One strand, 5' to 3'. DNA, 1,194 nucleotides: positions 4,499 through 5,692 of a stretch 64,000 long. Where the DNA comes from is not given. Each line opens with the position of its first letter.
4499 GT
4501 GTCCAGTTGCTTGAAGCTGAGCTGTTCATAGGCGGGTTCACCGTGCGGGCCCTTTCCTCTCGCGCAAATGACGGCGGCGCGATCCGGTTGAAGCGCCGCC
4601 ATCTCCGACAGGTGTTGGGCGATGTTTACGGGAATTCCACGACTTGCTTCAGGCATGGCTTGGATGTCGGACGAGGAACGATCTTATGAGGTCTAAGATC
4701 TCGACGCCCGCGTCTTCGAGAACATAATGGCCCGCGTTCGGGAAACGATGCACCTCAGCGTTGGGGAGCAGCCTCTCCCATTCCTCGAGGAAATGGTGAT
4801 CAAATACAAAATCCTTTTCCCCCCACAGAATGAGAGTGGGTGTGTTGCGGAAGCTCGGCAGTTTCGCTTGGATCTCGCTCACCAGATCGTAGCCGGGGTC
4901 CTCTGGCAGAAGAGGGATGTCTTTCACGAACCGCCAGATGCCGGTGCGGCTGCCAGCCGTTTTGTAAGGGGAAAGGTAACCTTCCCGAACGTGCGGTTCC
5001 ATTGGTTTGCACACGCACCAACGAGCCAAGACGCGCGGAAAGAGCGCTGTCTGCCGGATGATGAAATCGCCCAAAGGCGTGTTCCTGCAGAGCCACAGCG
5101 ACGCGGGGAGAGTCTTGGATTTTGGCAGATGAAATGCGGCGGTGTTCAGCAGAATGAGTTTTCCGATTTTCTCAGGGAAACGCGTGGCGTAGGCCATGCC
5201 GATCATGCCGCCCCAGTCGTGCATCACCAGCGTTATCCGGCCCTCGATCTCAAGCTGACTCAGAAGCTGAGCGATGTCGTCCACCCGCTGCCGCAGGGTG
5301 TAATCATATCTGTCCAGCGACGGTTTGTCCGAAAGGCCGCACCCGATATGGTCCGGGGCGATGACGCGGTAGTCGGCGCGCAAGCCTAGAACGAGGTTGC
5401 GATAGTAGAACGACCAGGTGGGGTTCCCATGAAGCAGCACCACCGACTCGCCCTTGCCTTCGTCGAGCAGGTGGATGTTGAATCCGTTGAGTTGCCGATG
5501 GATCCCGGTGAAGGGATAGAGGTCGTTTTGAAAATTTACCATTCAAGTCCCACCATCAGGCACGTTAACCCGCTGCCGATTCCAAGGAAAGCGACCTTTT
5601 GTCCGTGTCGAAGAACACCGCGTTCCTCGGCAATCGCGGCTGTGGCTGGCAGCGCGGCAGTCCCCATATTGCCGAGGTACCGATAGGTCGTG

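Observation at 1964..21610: PUFA-synthase genes (pfaD-pfaA-pfaC) fused head-to-tail with a complete oleABCD olefin pathway in one 19.6-kb operon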

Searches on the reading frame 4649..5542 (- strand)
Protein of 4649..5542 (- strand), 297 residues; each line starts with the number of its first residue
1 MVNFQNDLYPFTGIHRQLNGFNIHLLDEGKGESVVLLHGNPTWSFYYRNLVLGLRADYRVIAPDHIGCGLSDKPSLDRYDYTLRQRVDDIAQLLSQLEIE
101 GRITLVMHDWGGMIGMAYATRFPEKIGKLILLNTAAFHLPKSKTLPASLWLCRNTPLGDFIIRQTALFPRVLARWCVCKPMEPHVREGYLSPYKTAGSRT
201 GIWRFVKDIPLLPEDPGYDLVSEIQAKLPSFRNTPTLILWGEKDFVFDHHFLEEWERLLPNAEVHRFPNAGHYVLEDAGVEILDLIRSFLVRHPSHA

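Call 3: search_protein_families(library=pfam, proteins=[window:4649-5542:-])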
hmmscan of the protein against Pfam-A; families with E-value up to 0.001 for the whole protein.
window:4649-5542:- (297 aa): 3 families
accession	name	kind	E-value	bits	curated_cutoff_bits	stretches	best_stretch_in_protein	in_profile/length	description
PF00561.26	Abhydrolase_1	-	3.5e-33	115.7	25.8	1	34-277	3-243/245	alpha/beta hydrolase fold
PF12697.13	Abhydrolase_6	-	9e-23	82.5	26.3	1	34-282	1-214/217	Alpha/beta hydrolase family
PF12146.15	Hydrolase_4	-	1.2e-12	48.1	27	1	33-141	6-116/239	Serine aminopeptidase, S33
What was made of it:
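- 4649..5542 (-): oleB: haloalkane-dehalogenase-like alpha/beta hydrolase, predicted beta-lactone decarboxylase (297 aa). Abhydrolase_1 at 115.7 bits (call 3).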

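Call 4: search_protein_families(library=ncbifam, proteins=[window:4649-5542:-])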
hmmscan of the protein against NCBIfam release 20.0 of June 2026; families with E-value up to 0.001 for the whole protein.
window:4649-5542:- (297 aa): 26 families (the best 25 are shown)
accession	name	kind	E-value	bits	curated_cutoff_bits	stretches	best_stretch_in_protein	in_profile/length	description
NF002938.0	PRK03592.1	equivalog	5.8e-46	157.2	241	1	17-293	16-292/298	haloalkane dehalogenase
NF002043.0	PRK00870.1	subfamily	1.2e-39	136.6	265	1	21-290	34-298/302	haloalkane dehalogenase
NF002873.0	PRK03204.1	equivalog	1.4e-38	132.8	466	1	6-283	9-278/286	haloalkane dehalogenase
NF050089.1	i_nPHAscl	equivalog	4.2e-21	75.3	300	2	28-136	15-119/288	intracellular short-chain-length polyhydroxyalkanoate depolymerase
TIGR03343.1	biphenyl_bphD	equivalog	2.5e-18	66.3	462.15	1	17-136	16-136/282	2-hydroxy-6-oxo-6-phenylhexa-2,4-dienoate hydrolase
TIGR01250.1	pro_imino_pep_2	subfamily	7.2e-18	65.2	167.65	1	27-134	21-129/288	proline iminopeptidase-family hydrolase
NF011457.0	PRK14875.1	equivalog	1.1e-16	60.8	307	2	17-136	116-233/372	acetoin dehydrogenase dihydrolipoyllysine-residue acetyltransferase subunit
NF045632.1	hydroxlase_HsaD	equivalog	1.6e-16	60.1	400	1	21-137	22-140/290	4,5:9,10-diseco-3-hydroxy-5,9,17-trioxoandrosta-1(10),2-diene-4-oate hydrolase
TIGR03056.1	bchO_mg_che_rel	equivalog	9.4e-15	54.4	172.55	1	16-136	11-130/278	alpha/beta fold hydrolase BchO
TIGR02427.1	protocat_pcaD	equivalog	2e-14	53.6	255.85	1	47-136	29-114/251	3-oxoadipate enol-lactonase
TIGR03611.1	RutD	equivalog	2.1e-14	53.5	238.5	1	22-135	4-114/258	pyrimidine utilization protein D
NF051487.1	bifunc_PcaCD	exception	2.2e-13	50.1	430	1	31-138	172-275/413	bifunctional 4-carboxymuconolactone decarboxylase/3-oxoadipate enol-lactonase PcaCD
NF045948.1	ProImpepThrmp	equivalog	6.7e-13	48.7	500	1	27-131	20-125/291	proline iminopeptidase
NF051488.1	bifunc_PcaDC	exception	7e-13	48.4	390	1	35-137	16-114/375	bifunctional 3-oxoadipate enol-lactonase/4-carboxymuconolactone decarboxylase PcaDC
NF004514.1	PRK05855.1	equivalog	2.1e-12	46.4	455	1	28-118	19-108/578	SDR family oxidoreductase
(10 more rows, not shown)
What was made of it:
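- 4649..5542 (-): Its best NCBIfam hits are haloalkane dehalogenase models, all below cutoff (call 4).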

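Call 6: search_solved_structures(query=window:4649-5542:-, max_evalue=1e-10)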
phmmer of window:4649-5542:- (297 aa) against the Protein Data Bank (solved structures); distinct sequences matched with E-value up to 1e-10: 192 (the best 60 are shown).
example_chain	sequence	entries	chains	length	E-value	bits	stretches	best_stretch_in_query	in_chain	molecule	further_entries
8ckp_D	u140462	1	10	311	3.2e-37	131.5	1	7-292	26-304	Alpha/beta fold hydrolase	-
8ooh_A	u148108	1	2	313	6.8e-37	130.4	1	7-290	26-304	Alpha/beta fold hydrolase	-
6y9g_A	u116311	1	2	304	1e-30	110.1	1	9-292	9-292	Ancestral haloalkane dehalogenase AncHLD5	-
8oe6_A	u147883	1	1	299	1.9e-27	99.4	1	9-290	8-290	Structure of hyperstable haloalkane dehalogenase variant DhaA231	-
1bn6_A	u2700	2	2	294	2.5e-27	99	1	9-278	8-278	HALOALKANE DEHALOGENASE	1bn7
1cqw_A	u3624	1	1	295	3e-27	98.7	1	9-278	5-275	HALOALKANE DEHALOGENASE; 1-CHLOROHEXANE HALIDOHYDROLASE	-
5mxp_A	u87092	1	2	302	8.3e-27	97.3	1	9-290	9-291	Alpha/beta hydrolase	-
5flk_A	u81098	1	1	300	1.1e-26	96.9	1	9-278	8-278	DHAA101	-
7o8b_A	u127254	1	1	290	1.4e-26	96.5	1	9-278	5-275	Haloalkane dehalogenase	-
4f5z_A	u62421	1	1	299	1.6e-26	96.4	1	9-278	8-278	Haloalkane dehalogenase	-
4e46_A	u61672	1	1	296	1.6e-26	96.3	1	9-278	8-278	Haloalkane dehalogenase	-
4f60_A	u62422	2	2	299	2e-26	96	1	9-278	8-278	Haloalkane dehalogenase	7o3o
4fwb_A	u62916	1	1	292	2.3e-26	95.8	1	9-278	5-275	Haloalkane dehalogenase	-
4hzg_A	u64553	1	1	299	2.3e-26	95.8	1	9-278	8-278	Haloalkane dehalogenase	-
3g9x_A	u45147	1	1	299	2.5e-26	95.7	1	9-278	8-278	Haloalkane dehalogenase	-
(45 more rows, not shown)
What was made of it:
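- On OleB (beta-lactone decarboxylase, haloalkane-dehalogenase-like alpha/beta hydrolase): The best curated and PDB hits are haloalkane dehalogenases (calls 3, 4, 6).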

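Call 51: find_homologous_proteins(query=window:4649-5542:-, max_evalue=1e-30)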
Query window:4649-5542:- (297 aa): 7988 proteins with E <= 1e-30 among 8000 candidates; the best 120 are listed.
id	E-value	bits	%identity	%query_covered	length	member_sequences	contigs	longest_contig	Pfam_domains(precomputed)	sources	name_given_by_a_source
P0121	2.0e-197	673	95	100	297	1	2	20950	PF12697.14,PF00561.27,PF12146.16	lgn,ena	-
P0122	1.7e-196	670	95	100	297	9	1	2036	PF12697.14,PF00561.27,PF12146.16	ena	-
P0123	4.2e-176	603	84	100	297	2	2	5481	PF12697.14,PF00561.27,PF12146.16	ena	-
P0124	9.5e-175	598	84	100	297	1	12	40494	PF12697.14,PF00561.27,PF12146.16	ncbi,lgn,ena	-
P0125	9.6e-159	546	76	100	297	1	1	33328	PF12697.14,PF00561.27,PF12146.16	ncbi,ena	-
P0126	1.4e-151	522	73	98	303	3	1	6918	PF12697.14,PF00561.27,PF12146.16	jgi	jgi:pimeloyl-ACP methyl ester carboxylesterase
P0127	2.2e-151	521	73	100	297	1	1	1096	PF12697.14,PF00561.27,PF12146.16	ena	-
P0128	2.3e-151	521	72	100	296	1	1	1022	PF12697.14,PF00561.27,PF12146.16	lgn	-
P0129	3.3e-151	521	72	100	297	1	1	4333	PF12697.14,PF00561.27,PF12146.16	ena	-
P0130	9.0e-151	519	73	100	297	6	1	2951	PF12697.14,PF00561.27,PF12146.16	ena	-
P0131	2.9e-150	518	72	100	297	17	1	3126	PF12697.14,PF00561.27,PF12146.16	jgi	-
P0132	3.4e-150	517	73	100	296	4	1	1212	PF12697.14,PF00561.27,PF12146.16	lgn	-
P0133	2.9e-149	514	72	100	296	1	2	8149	PF12697.14,PF00561.27,PF12146.16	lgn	-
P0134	5.5e-149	514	71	100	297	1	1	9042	PF12697.14,PF00561.27,PF12146.16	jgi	-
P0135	6.0e-149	513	72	100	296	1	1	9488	PF12697.14,PF00561.27,PF12146.16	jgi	-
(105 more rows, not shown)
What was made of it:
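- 4649..5542 (-): Some JGI homologues at 66-69% identity are named cis-3-alkyl-4-acyloxetan-2-one decarboxylase (call 51).
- On OleB (beta-lactone decarboxylase, haloalkane-dehalogenase-like alpha/beta hydrolase): A minority of 66-69%-identical JGI homologues are auto-named cis-3-alkyl-4-acyloxetan-2-one decarboxylase, while others are named haloalkane dehalogenase (call 51).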
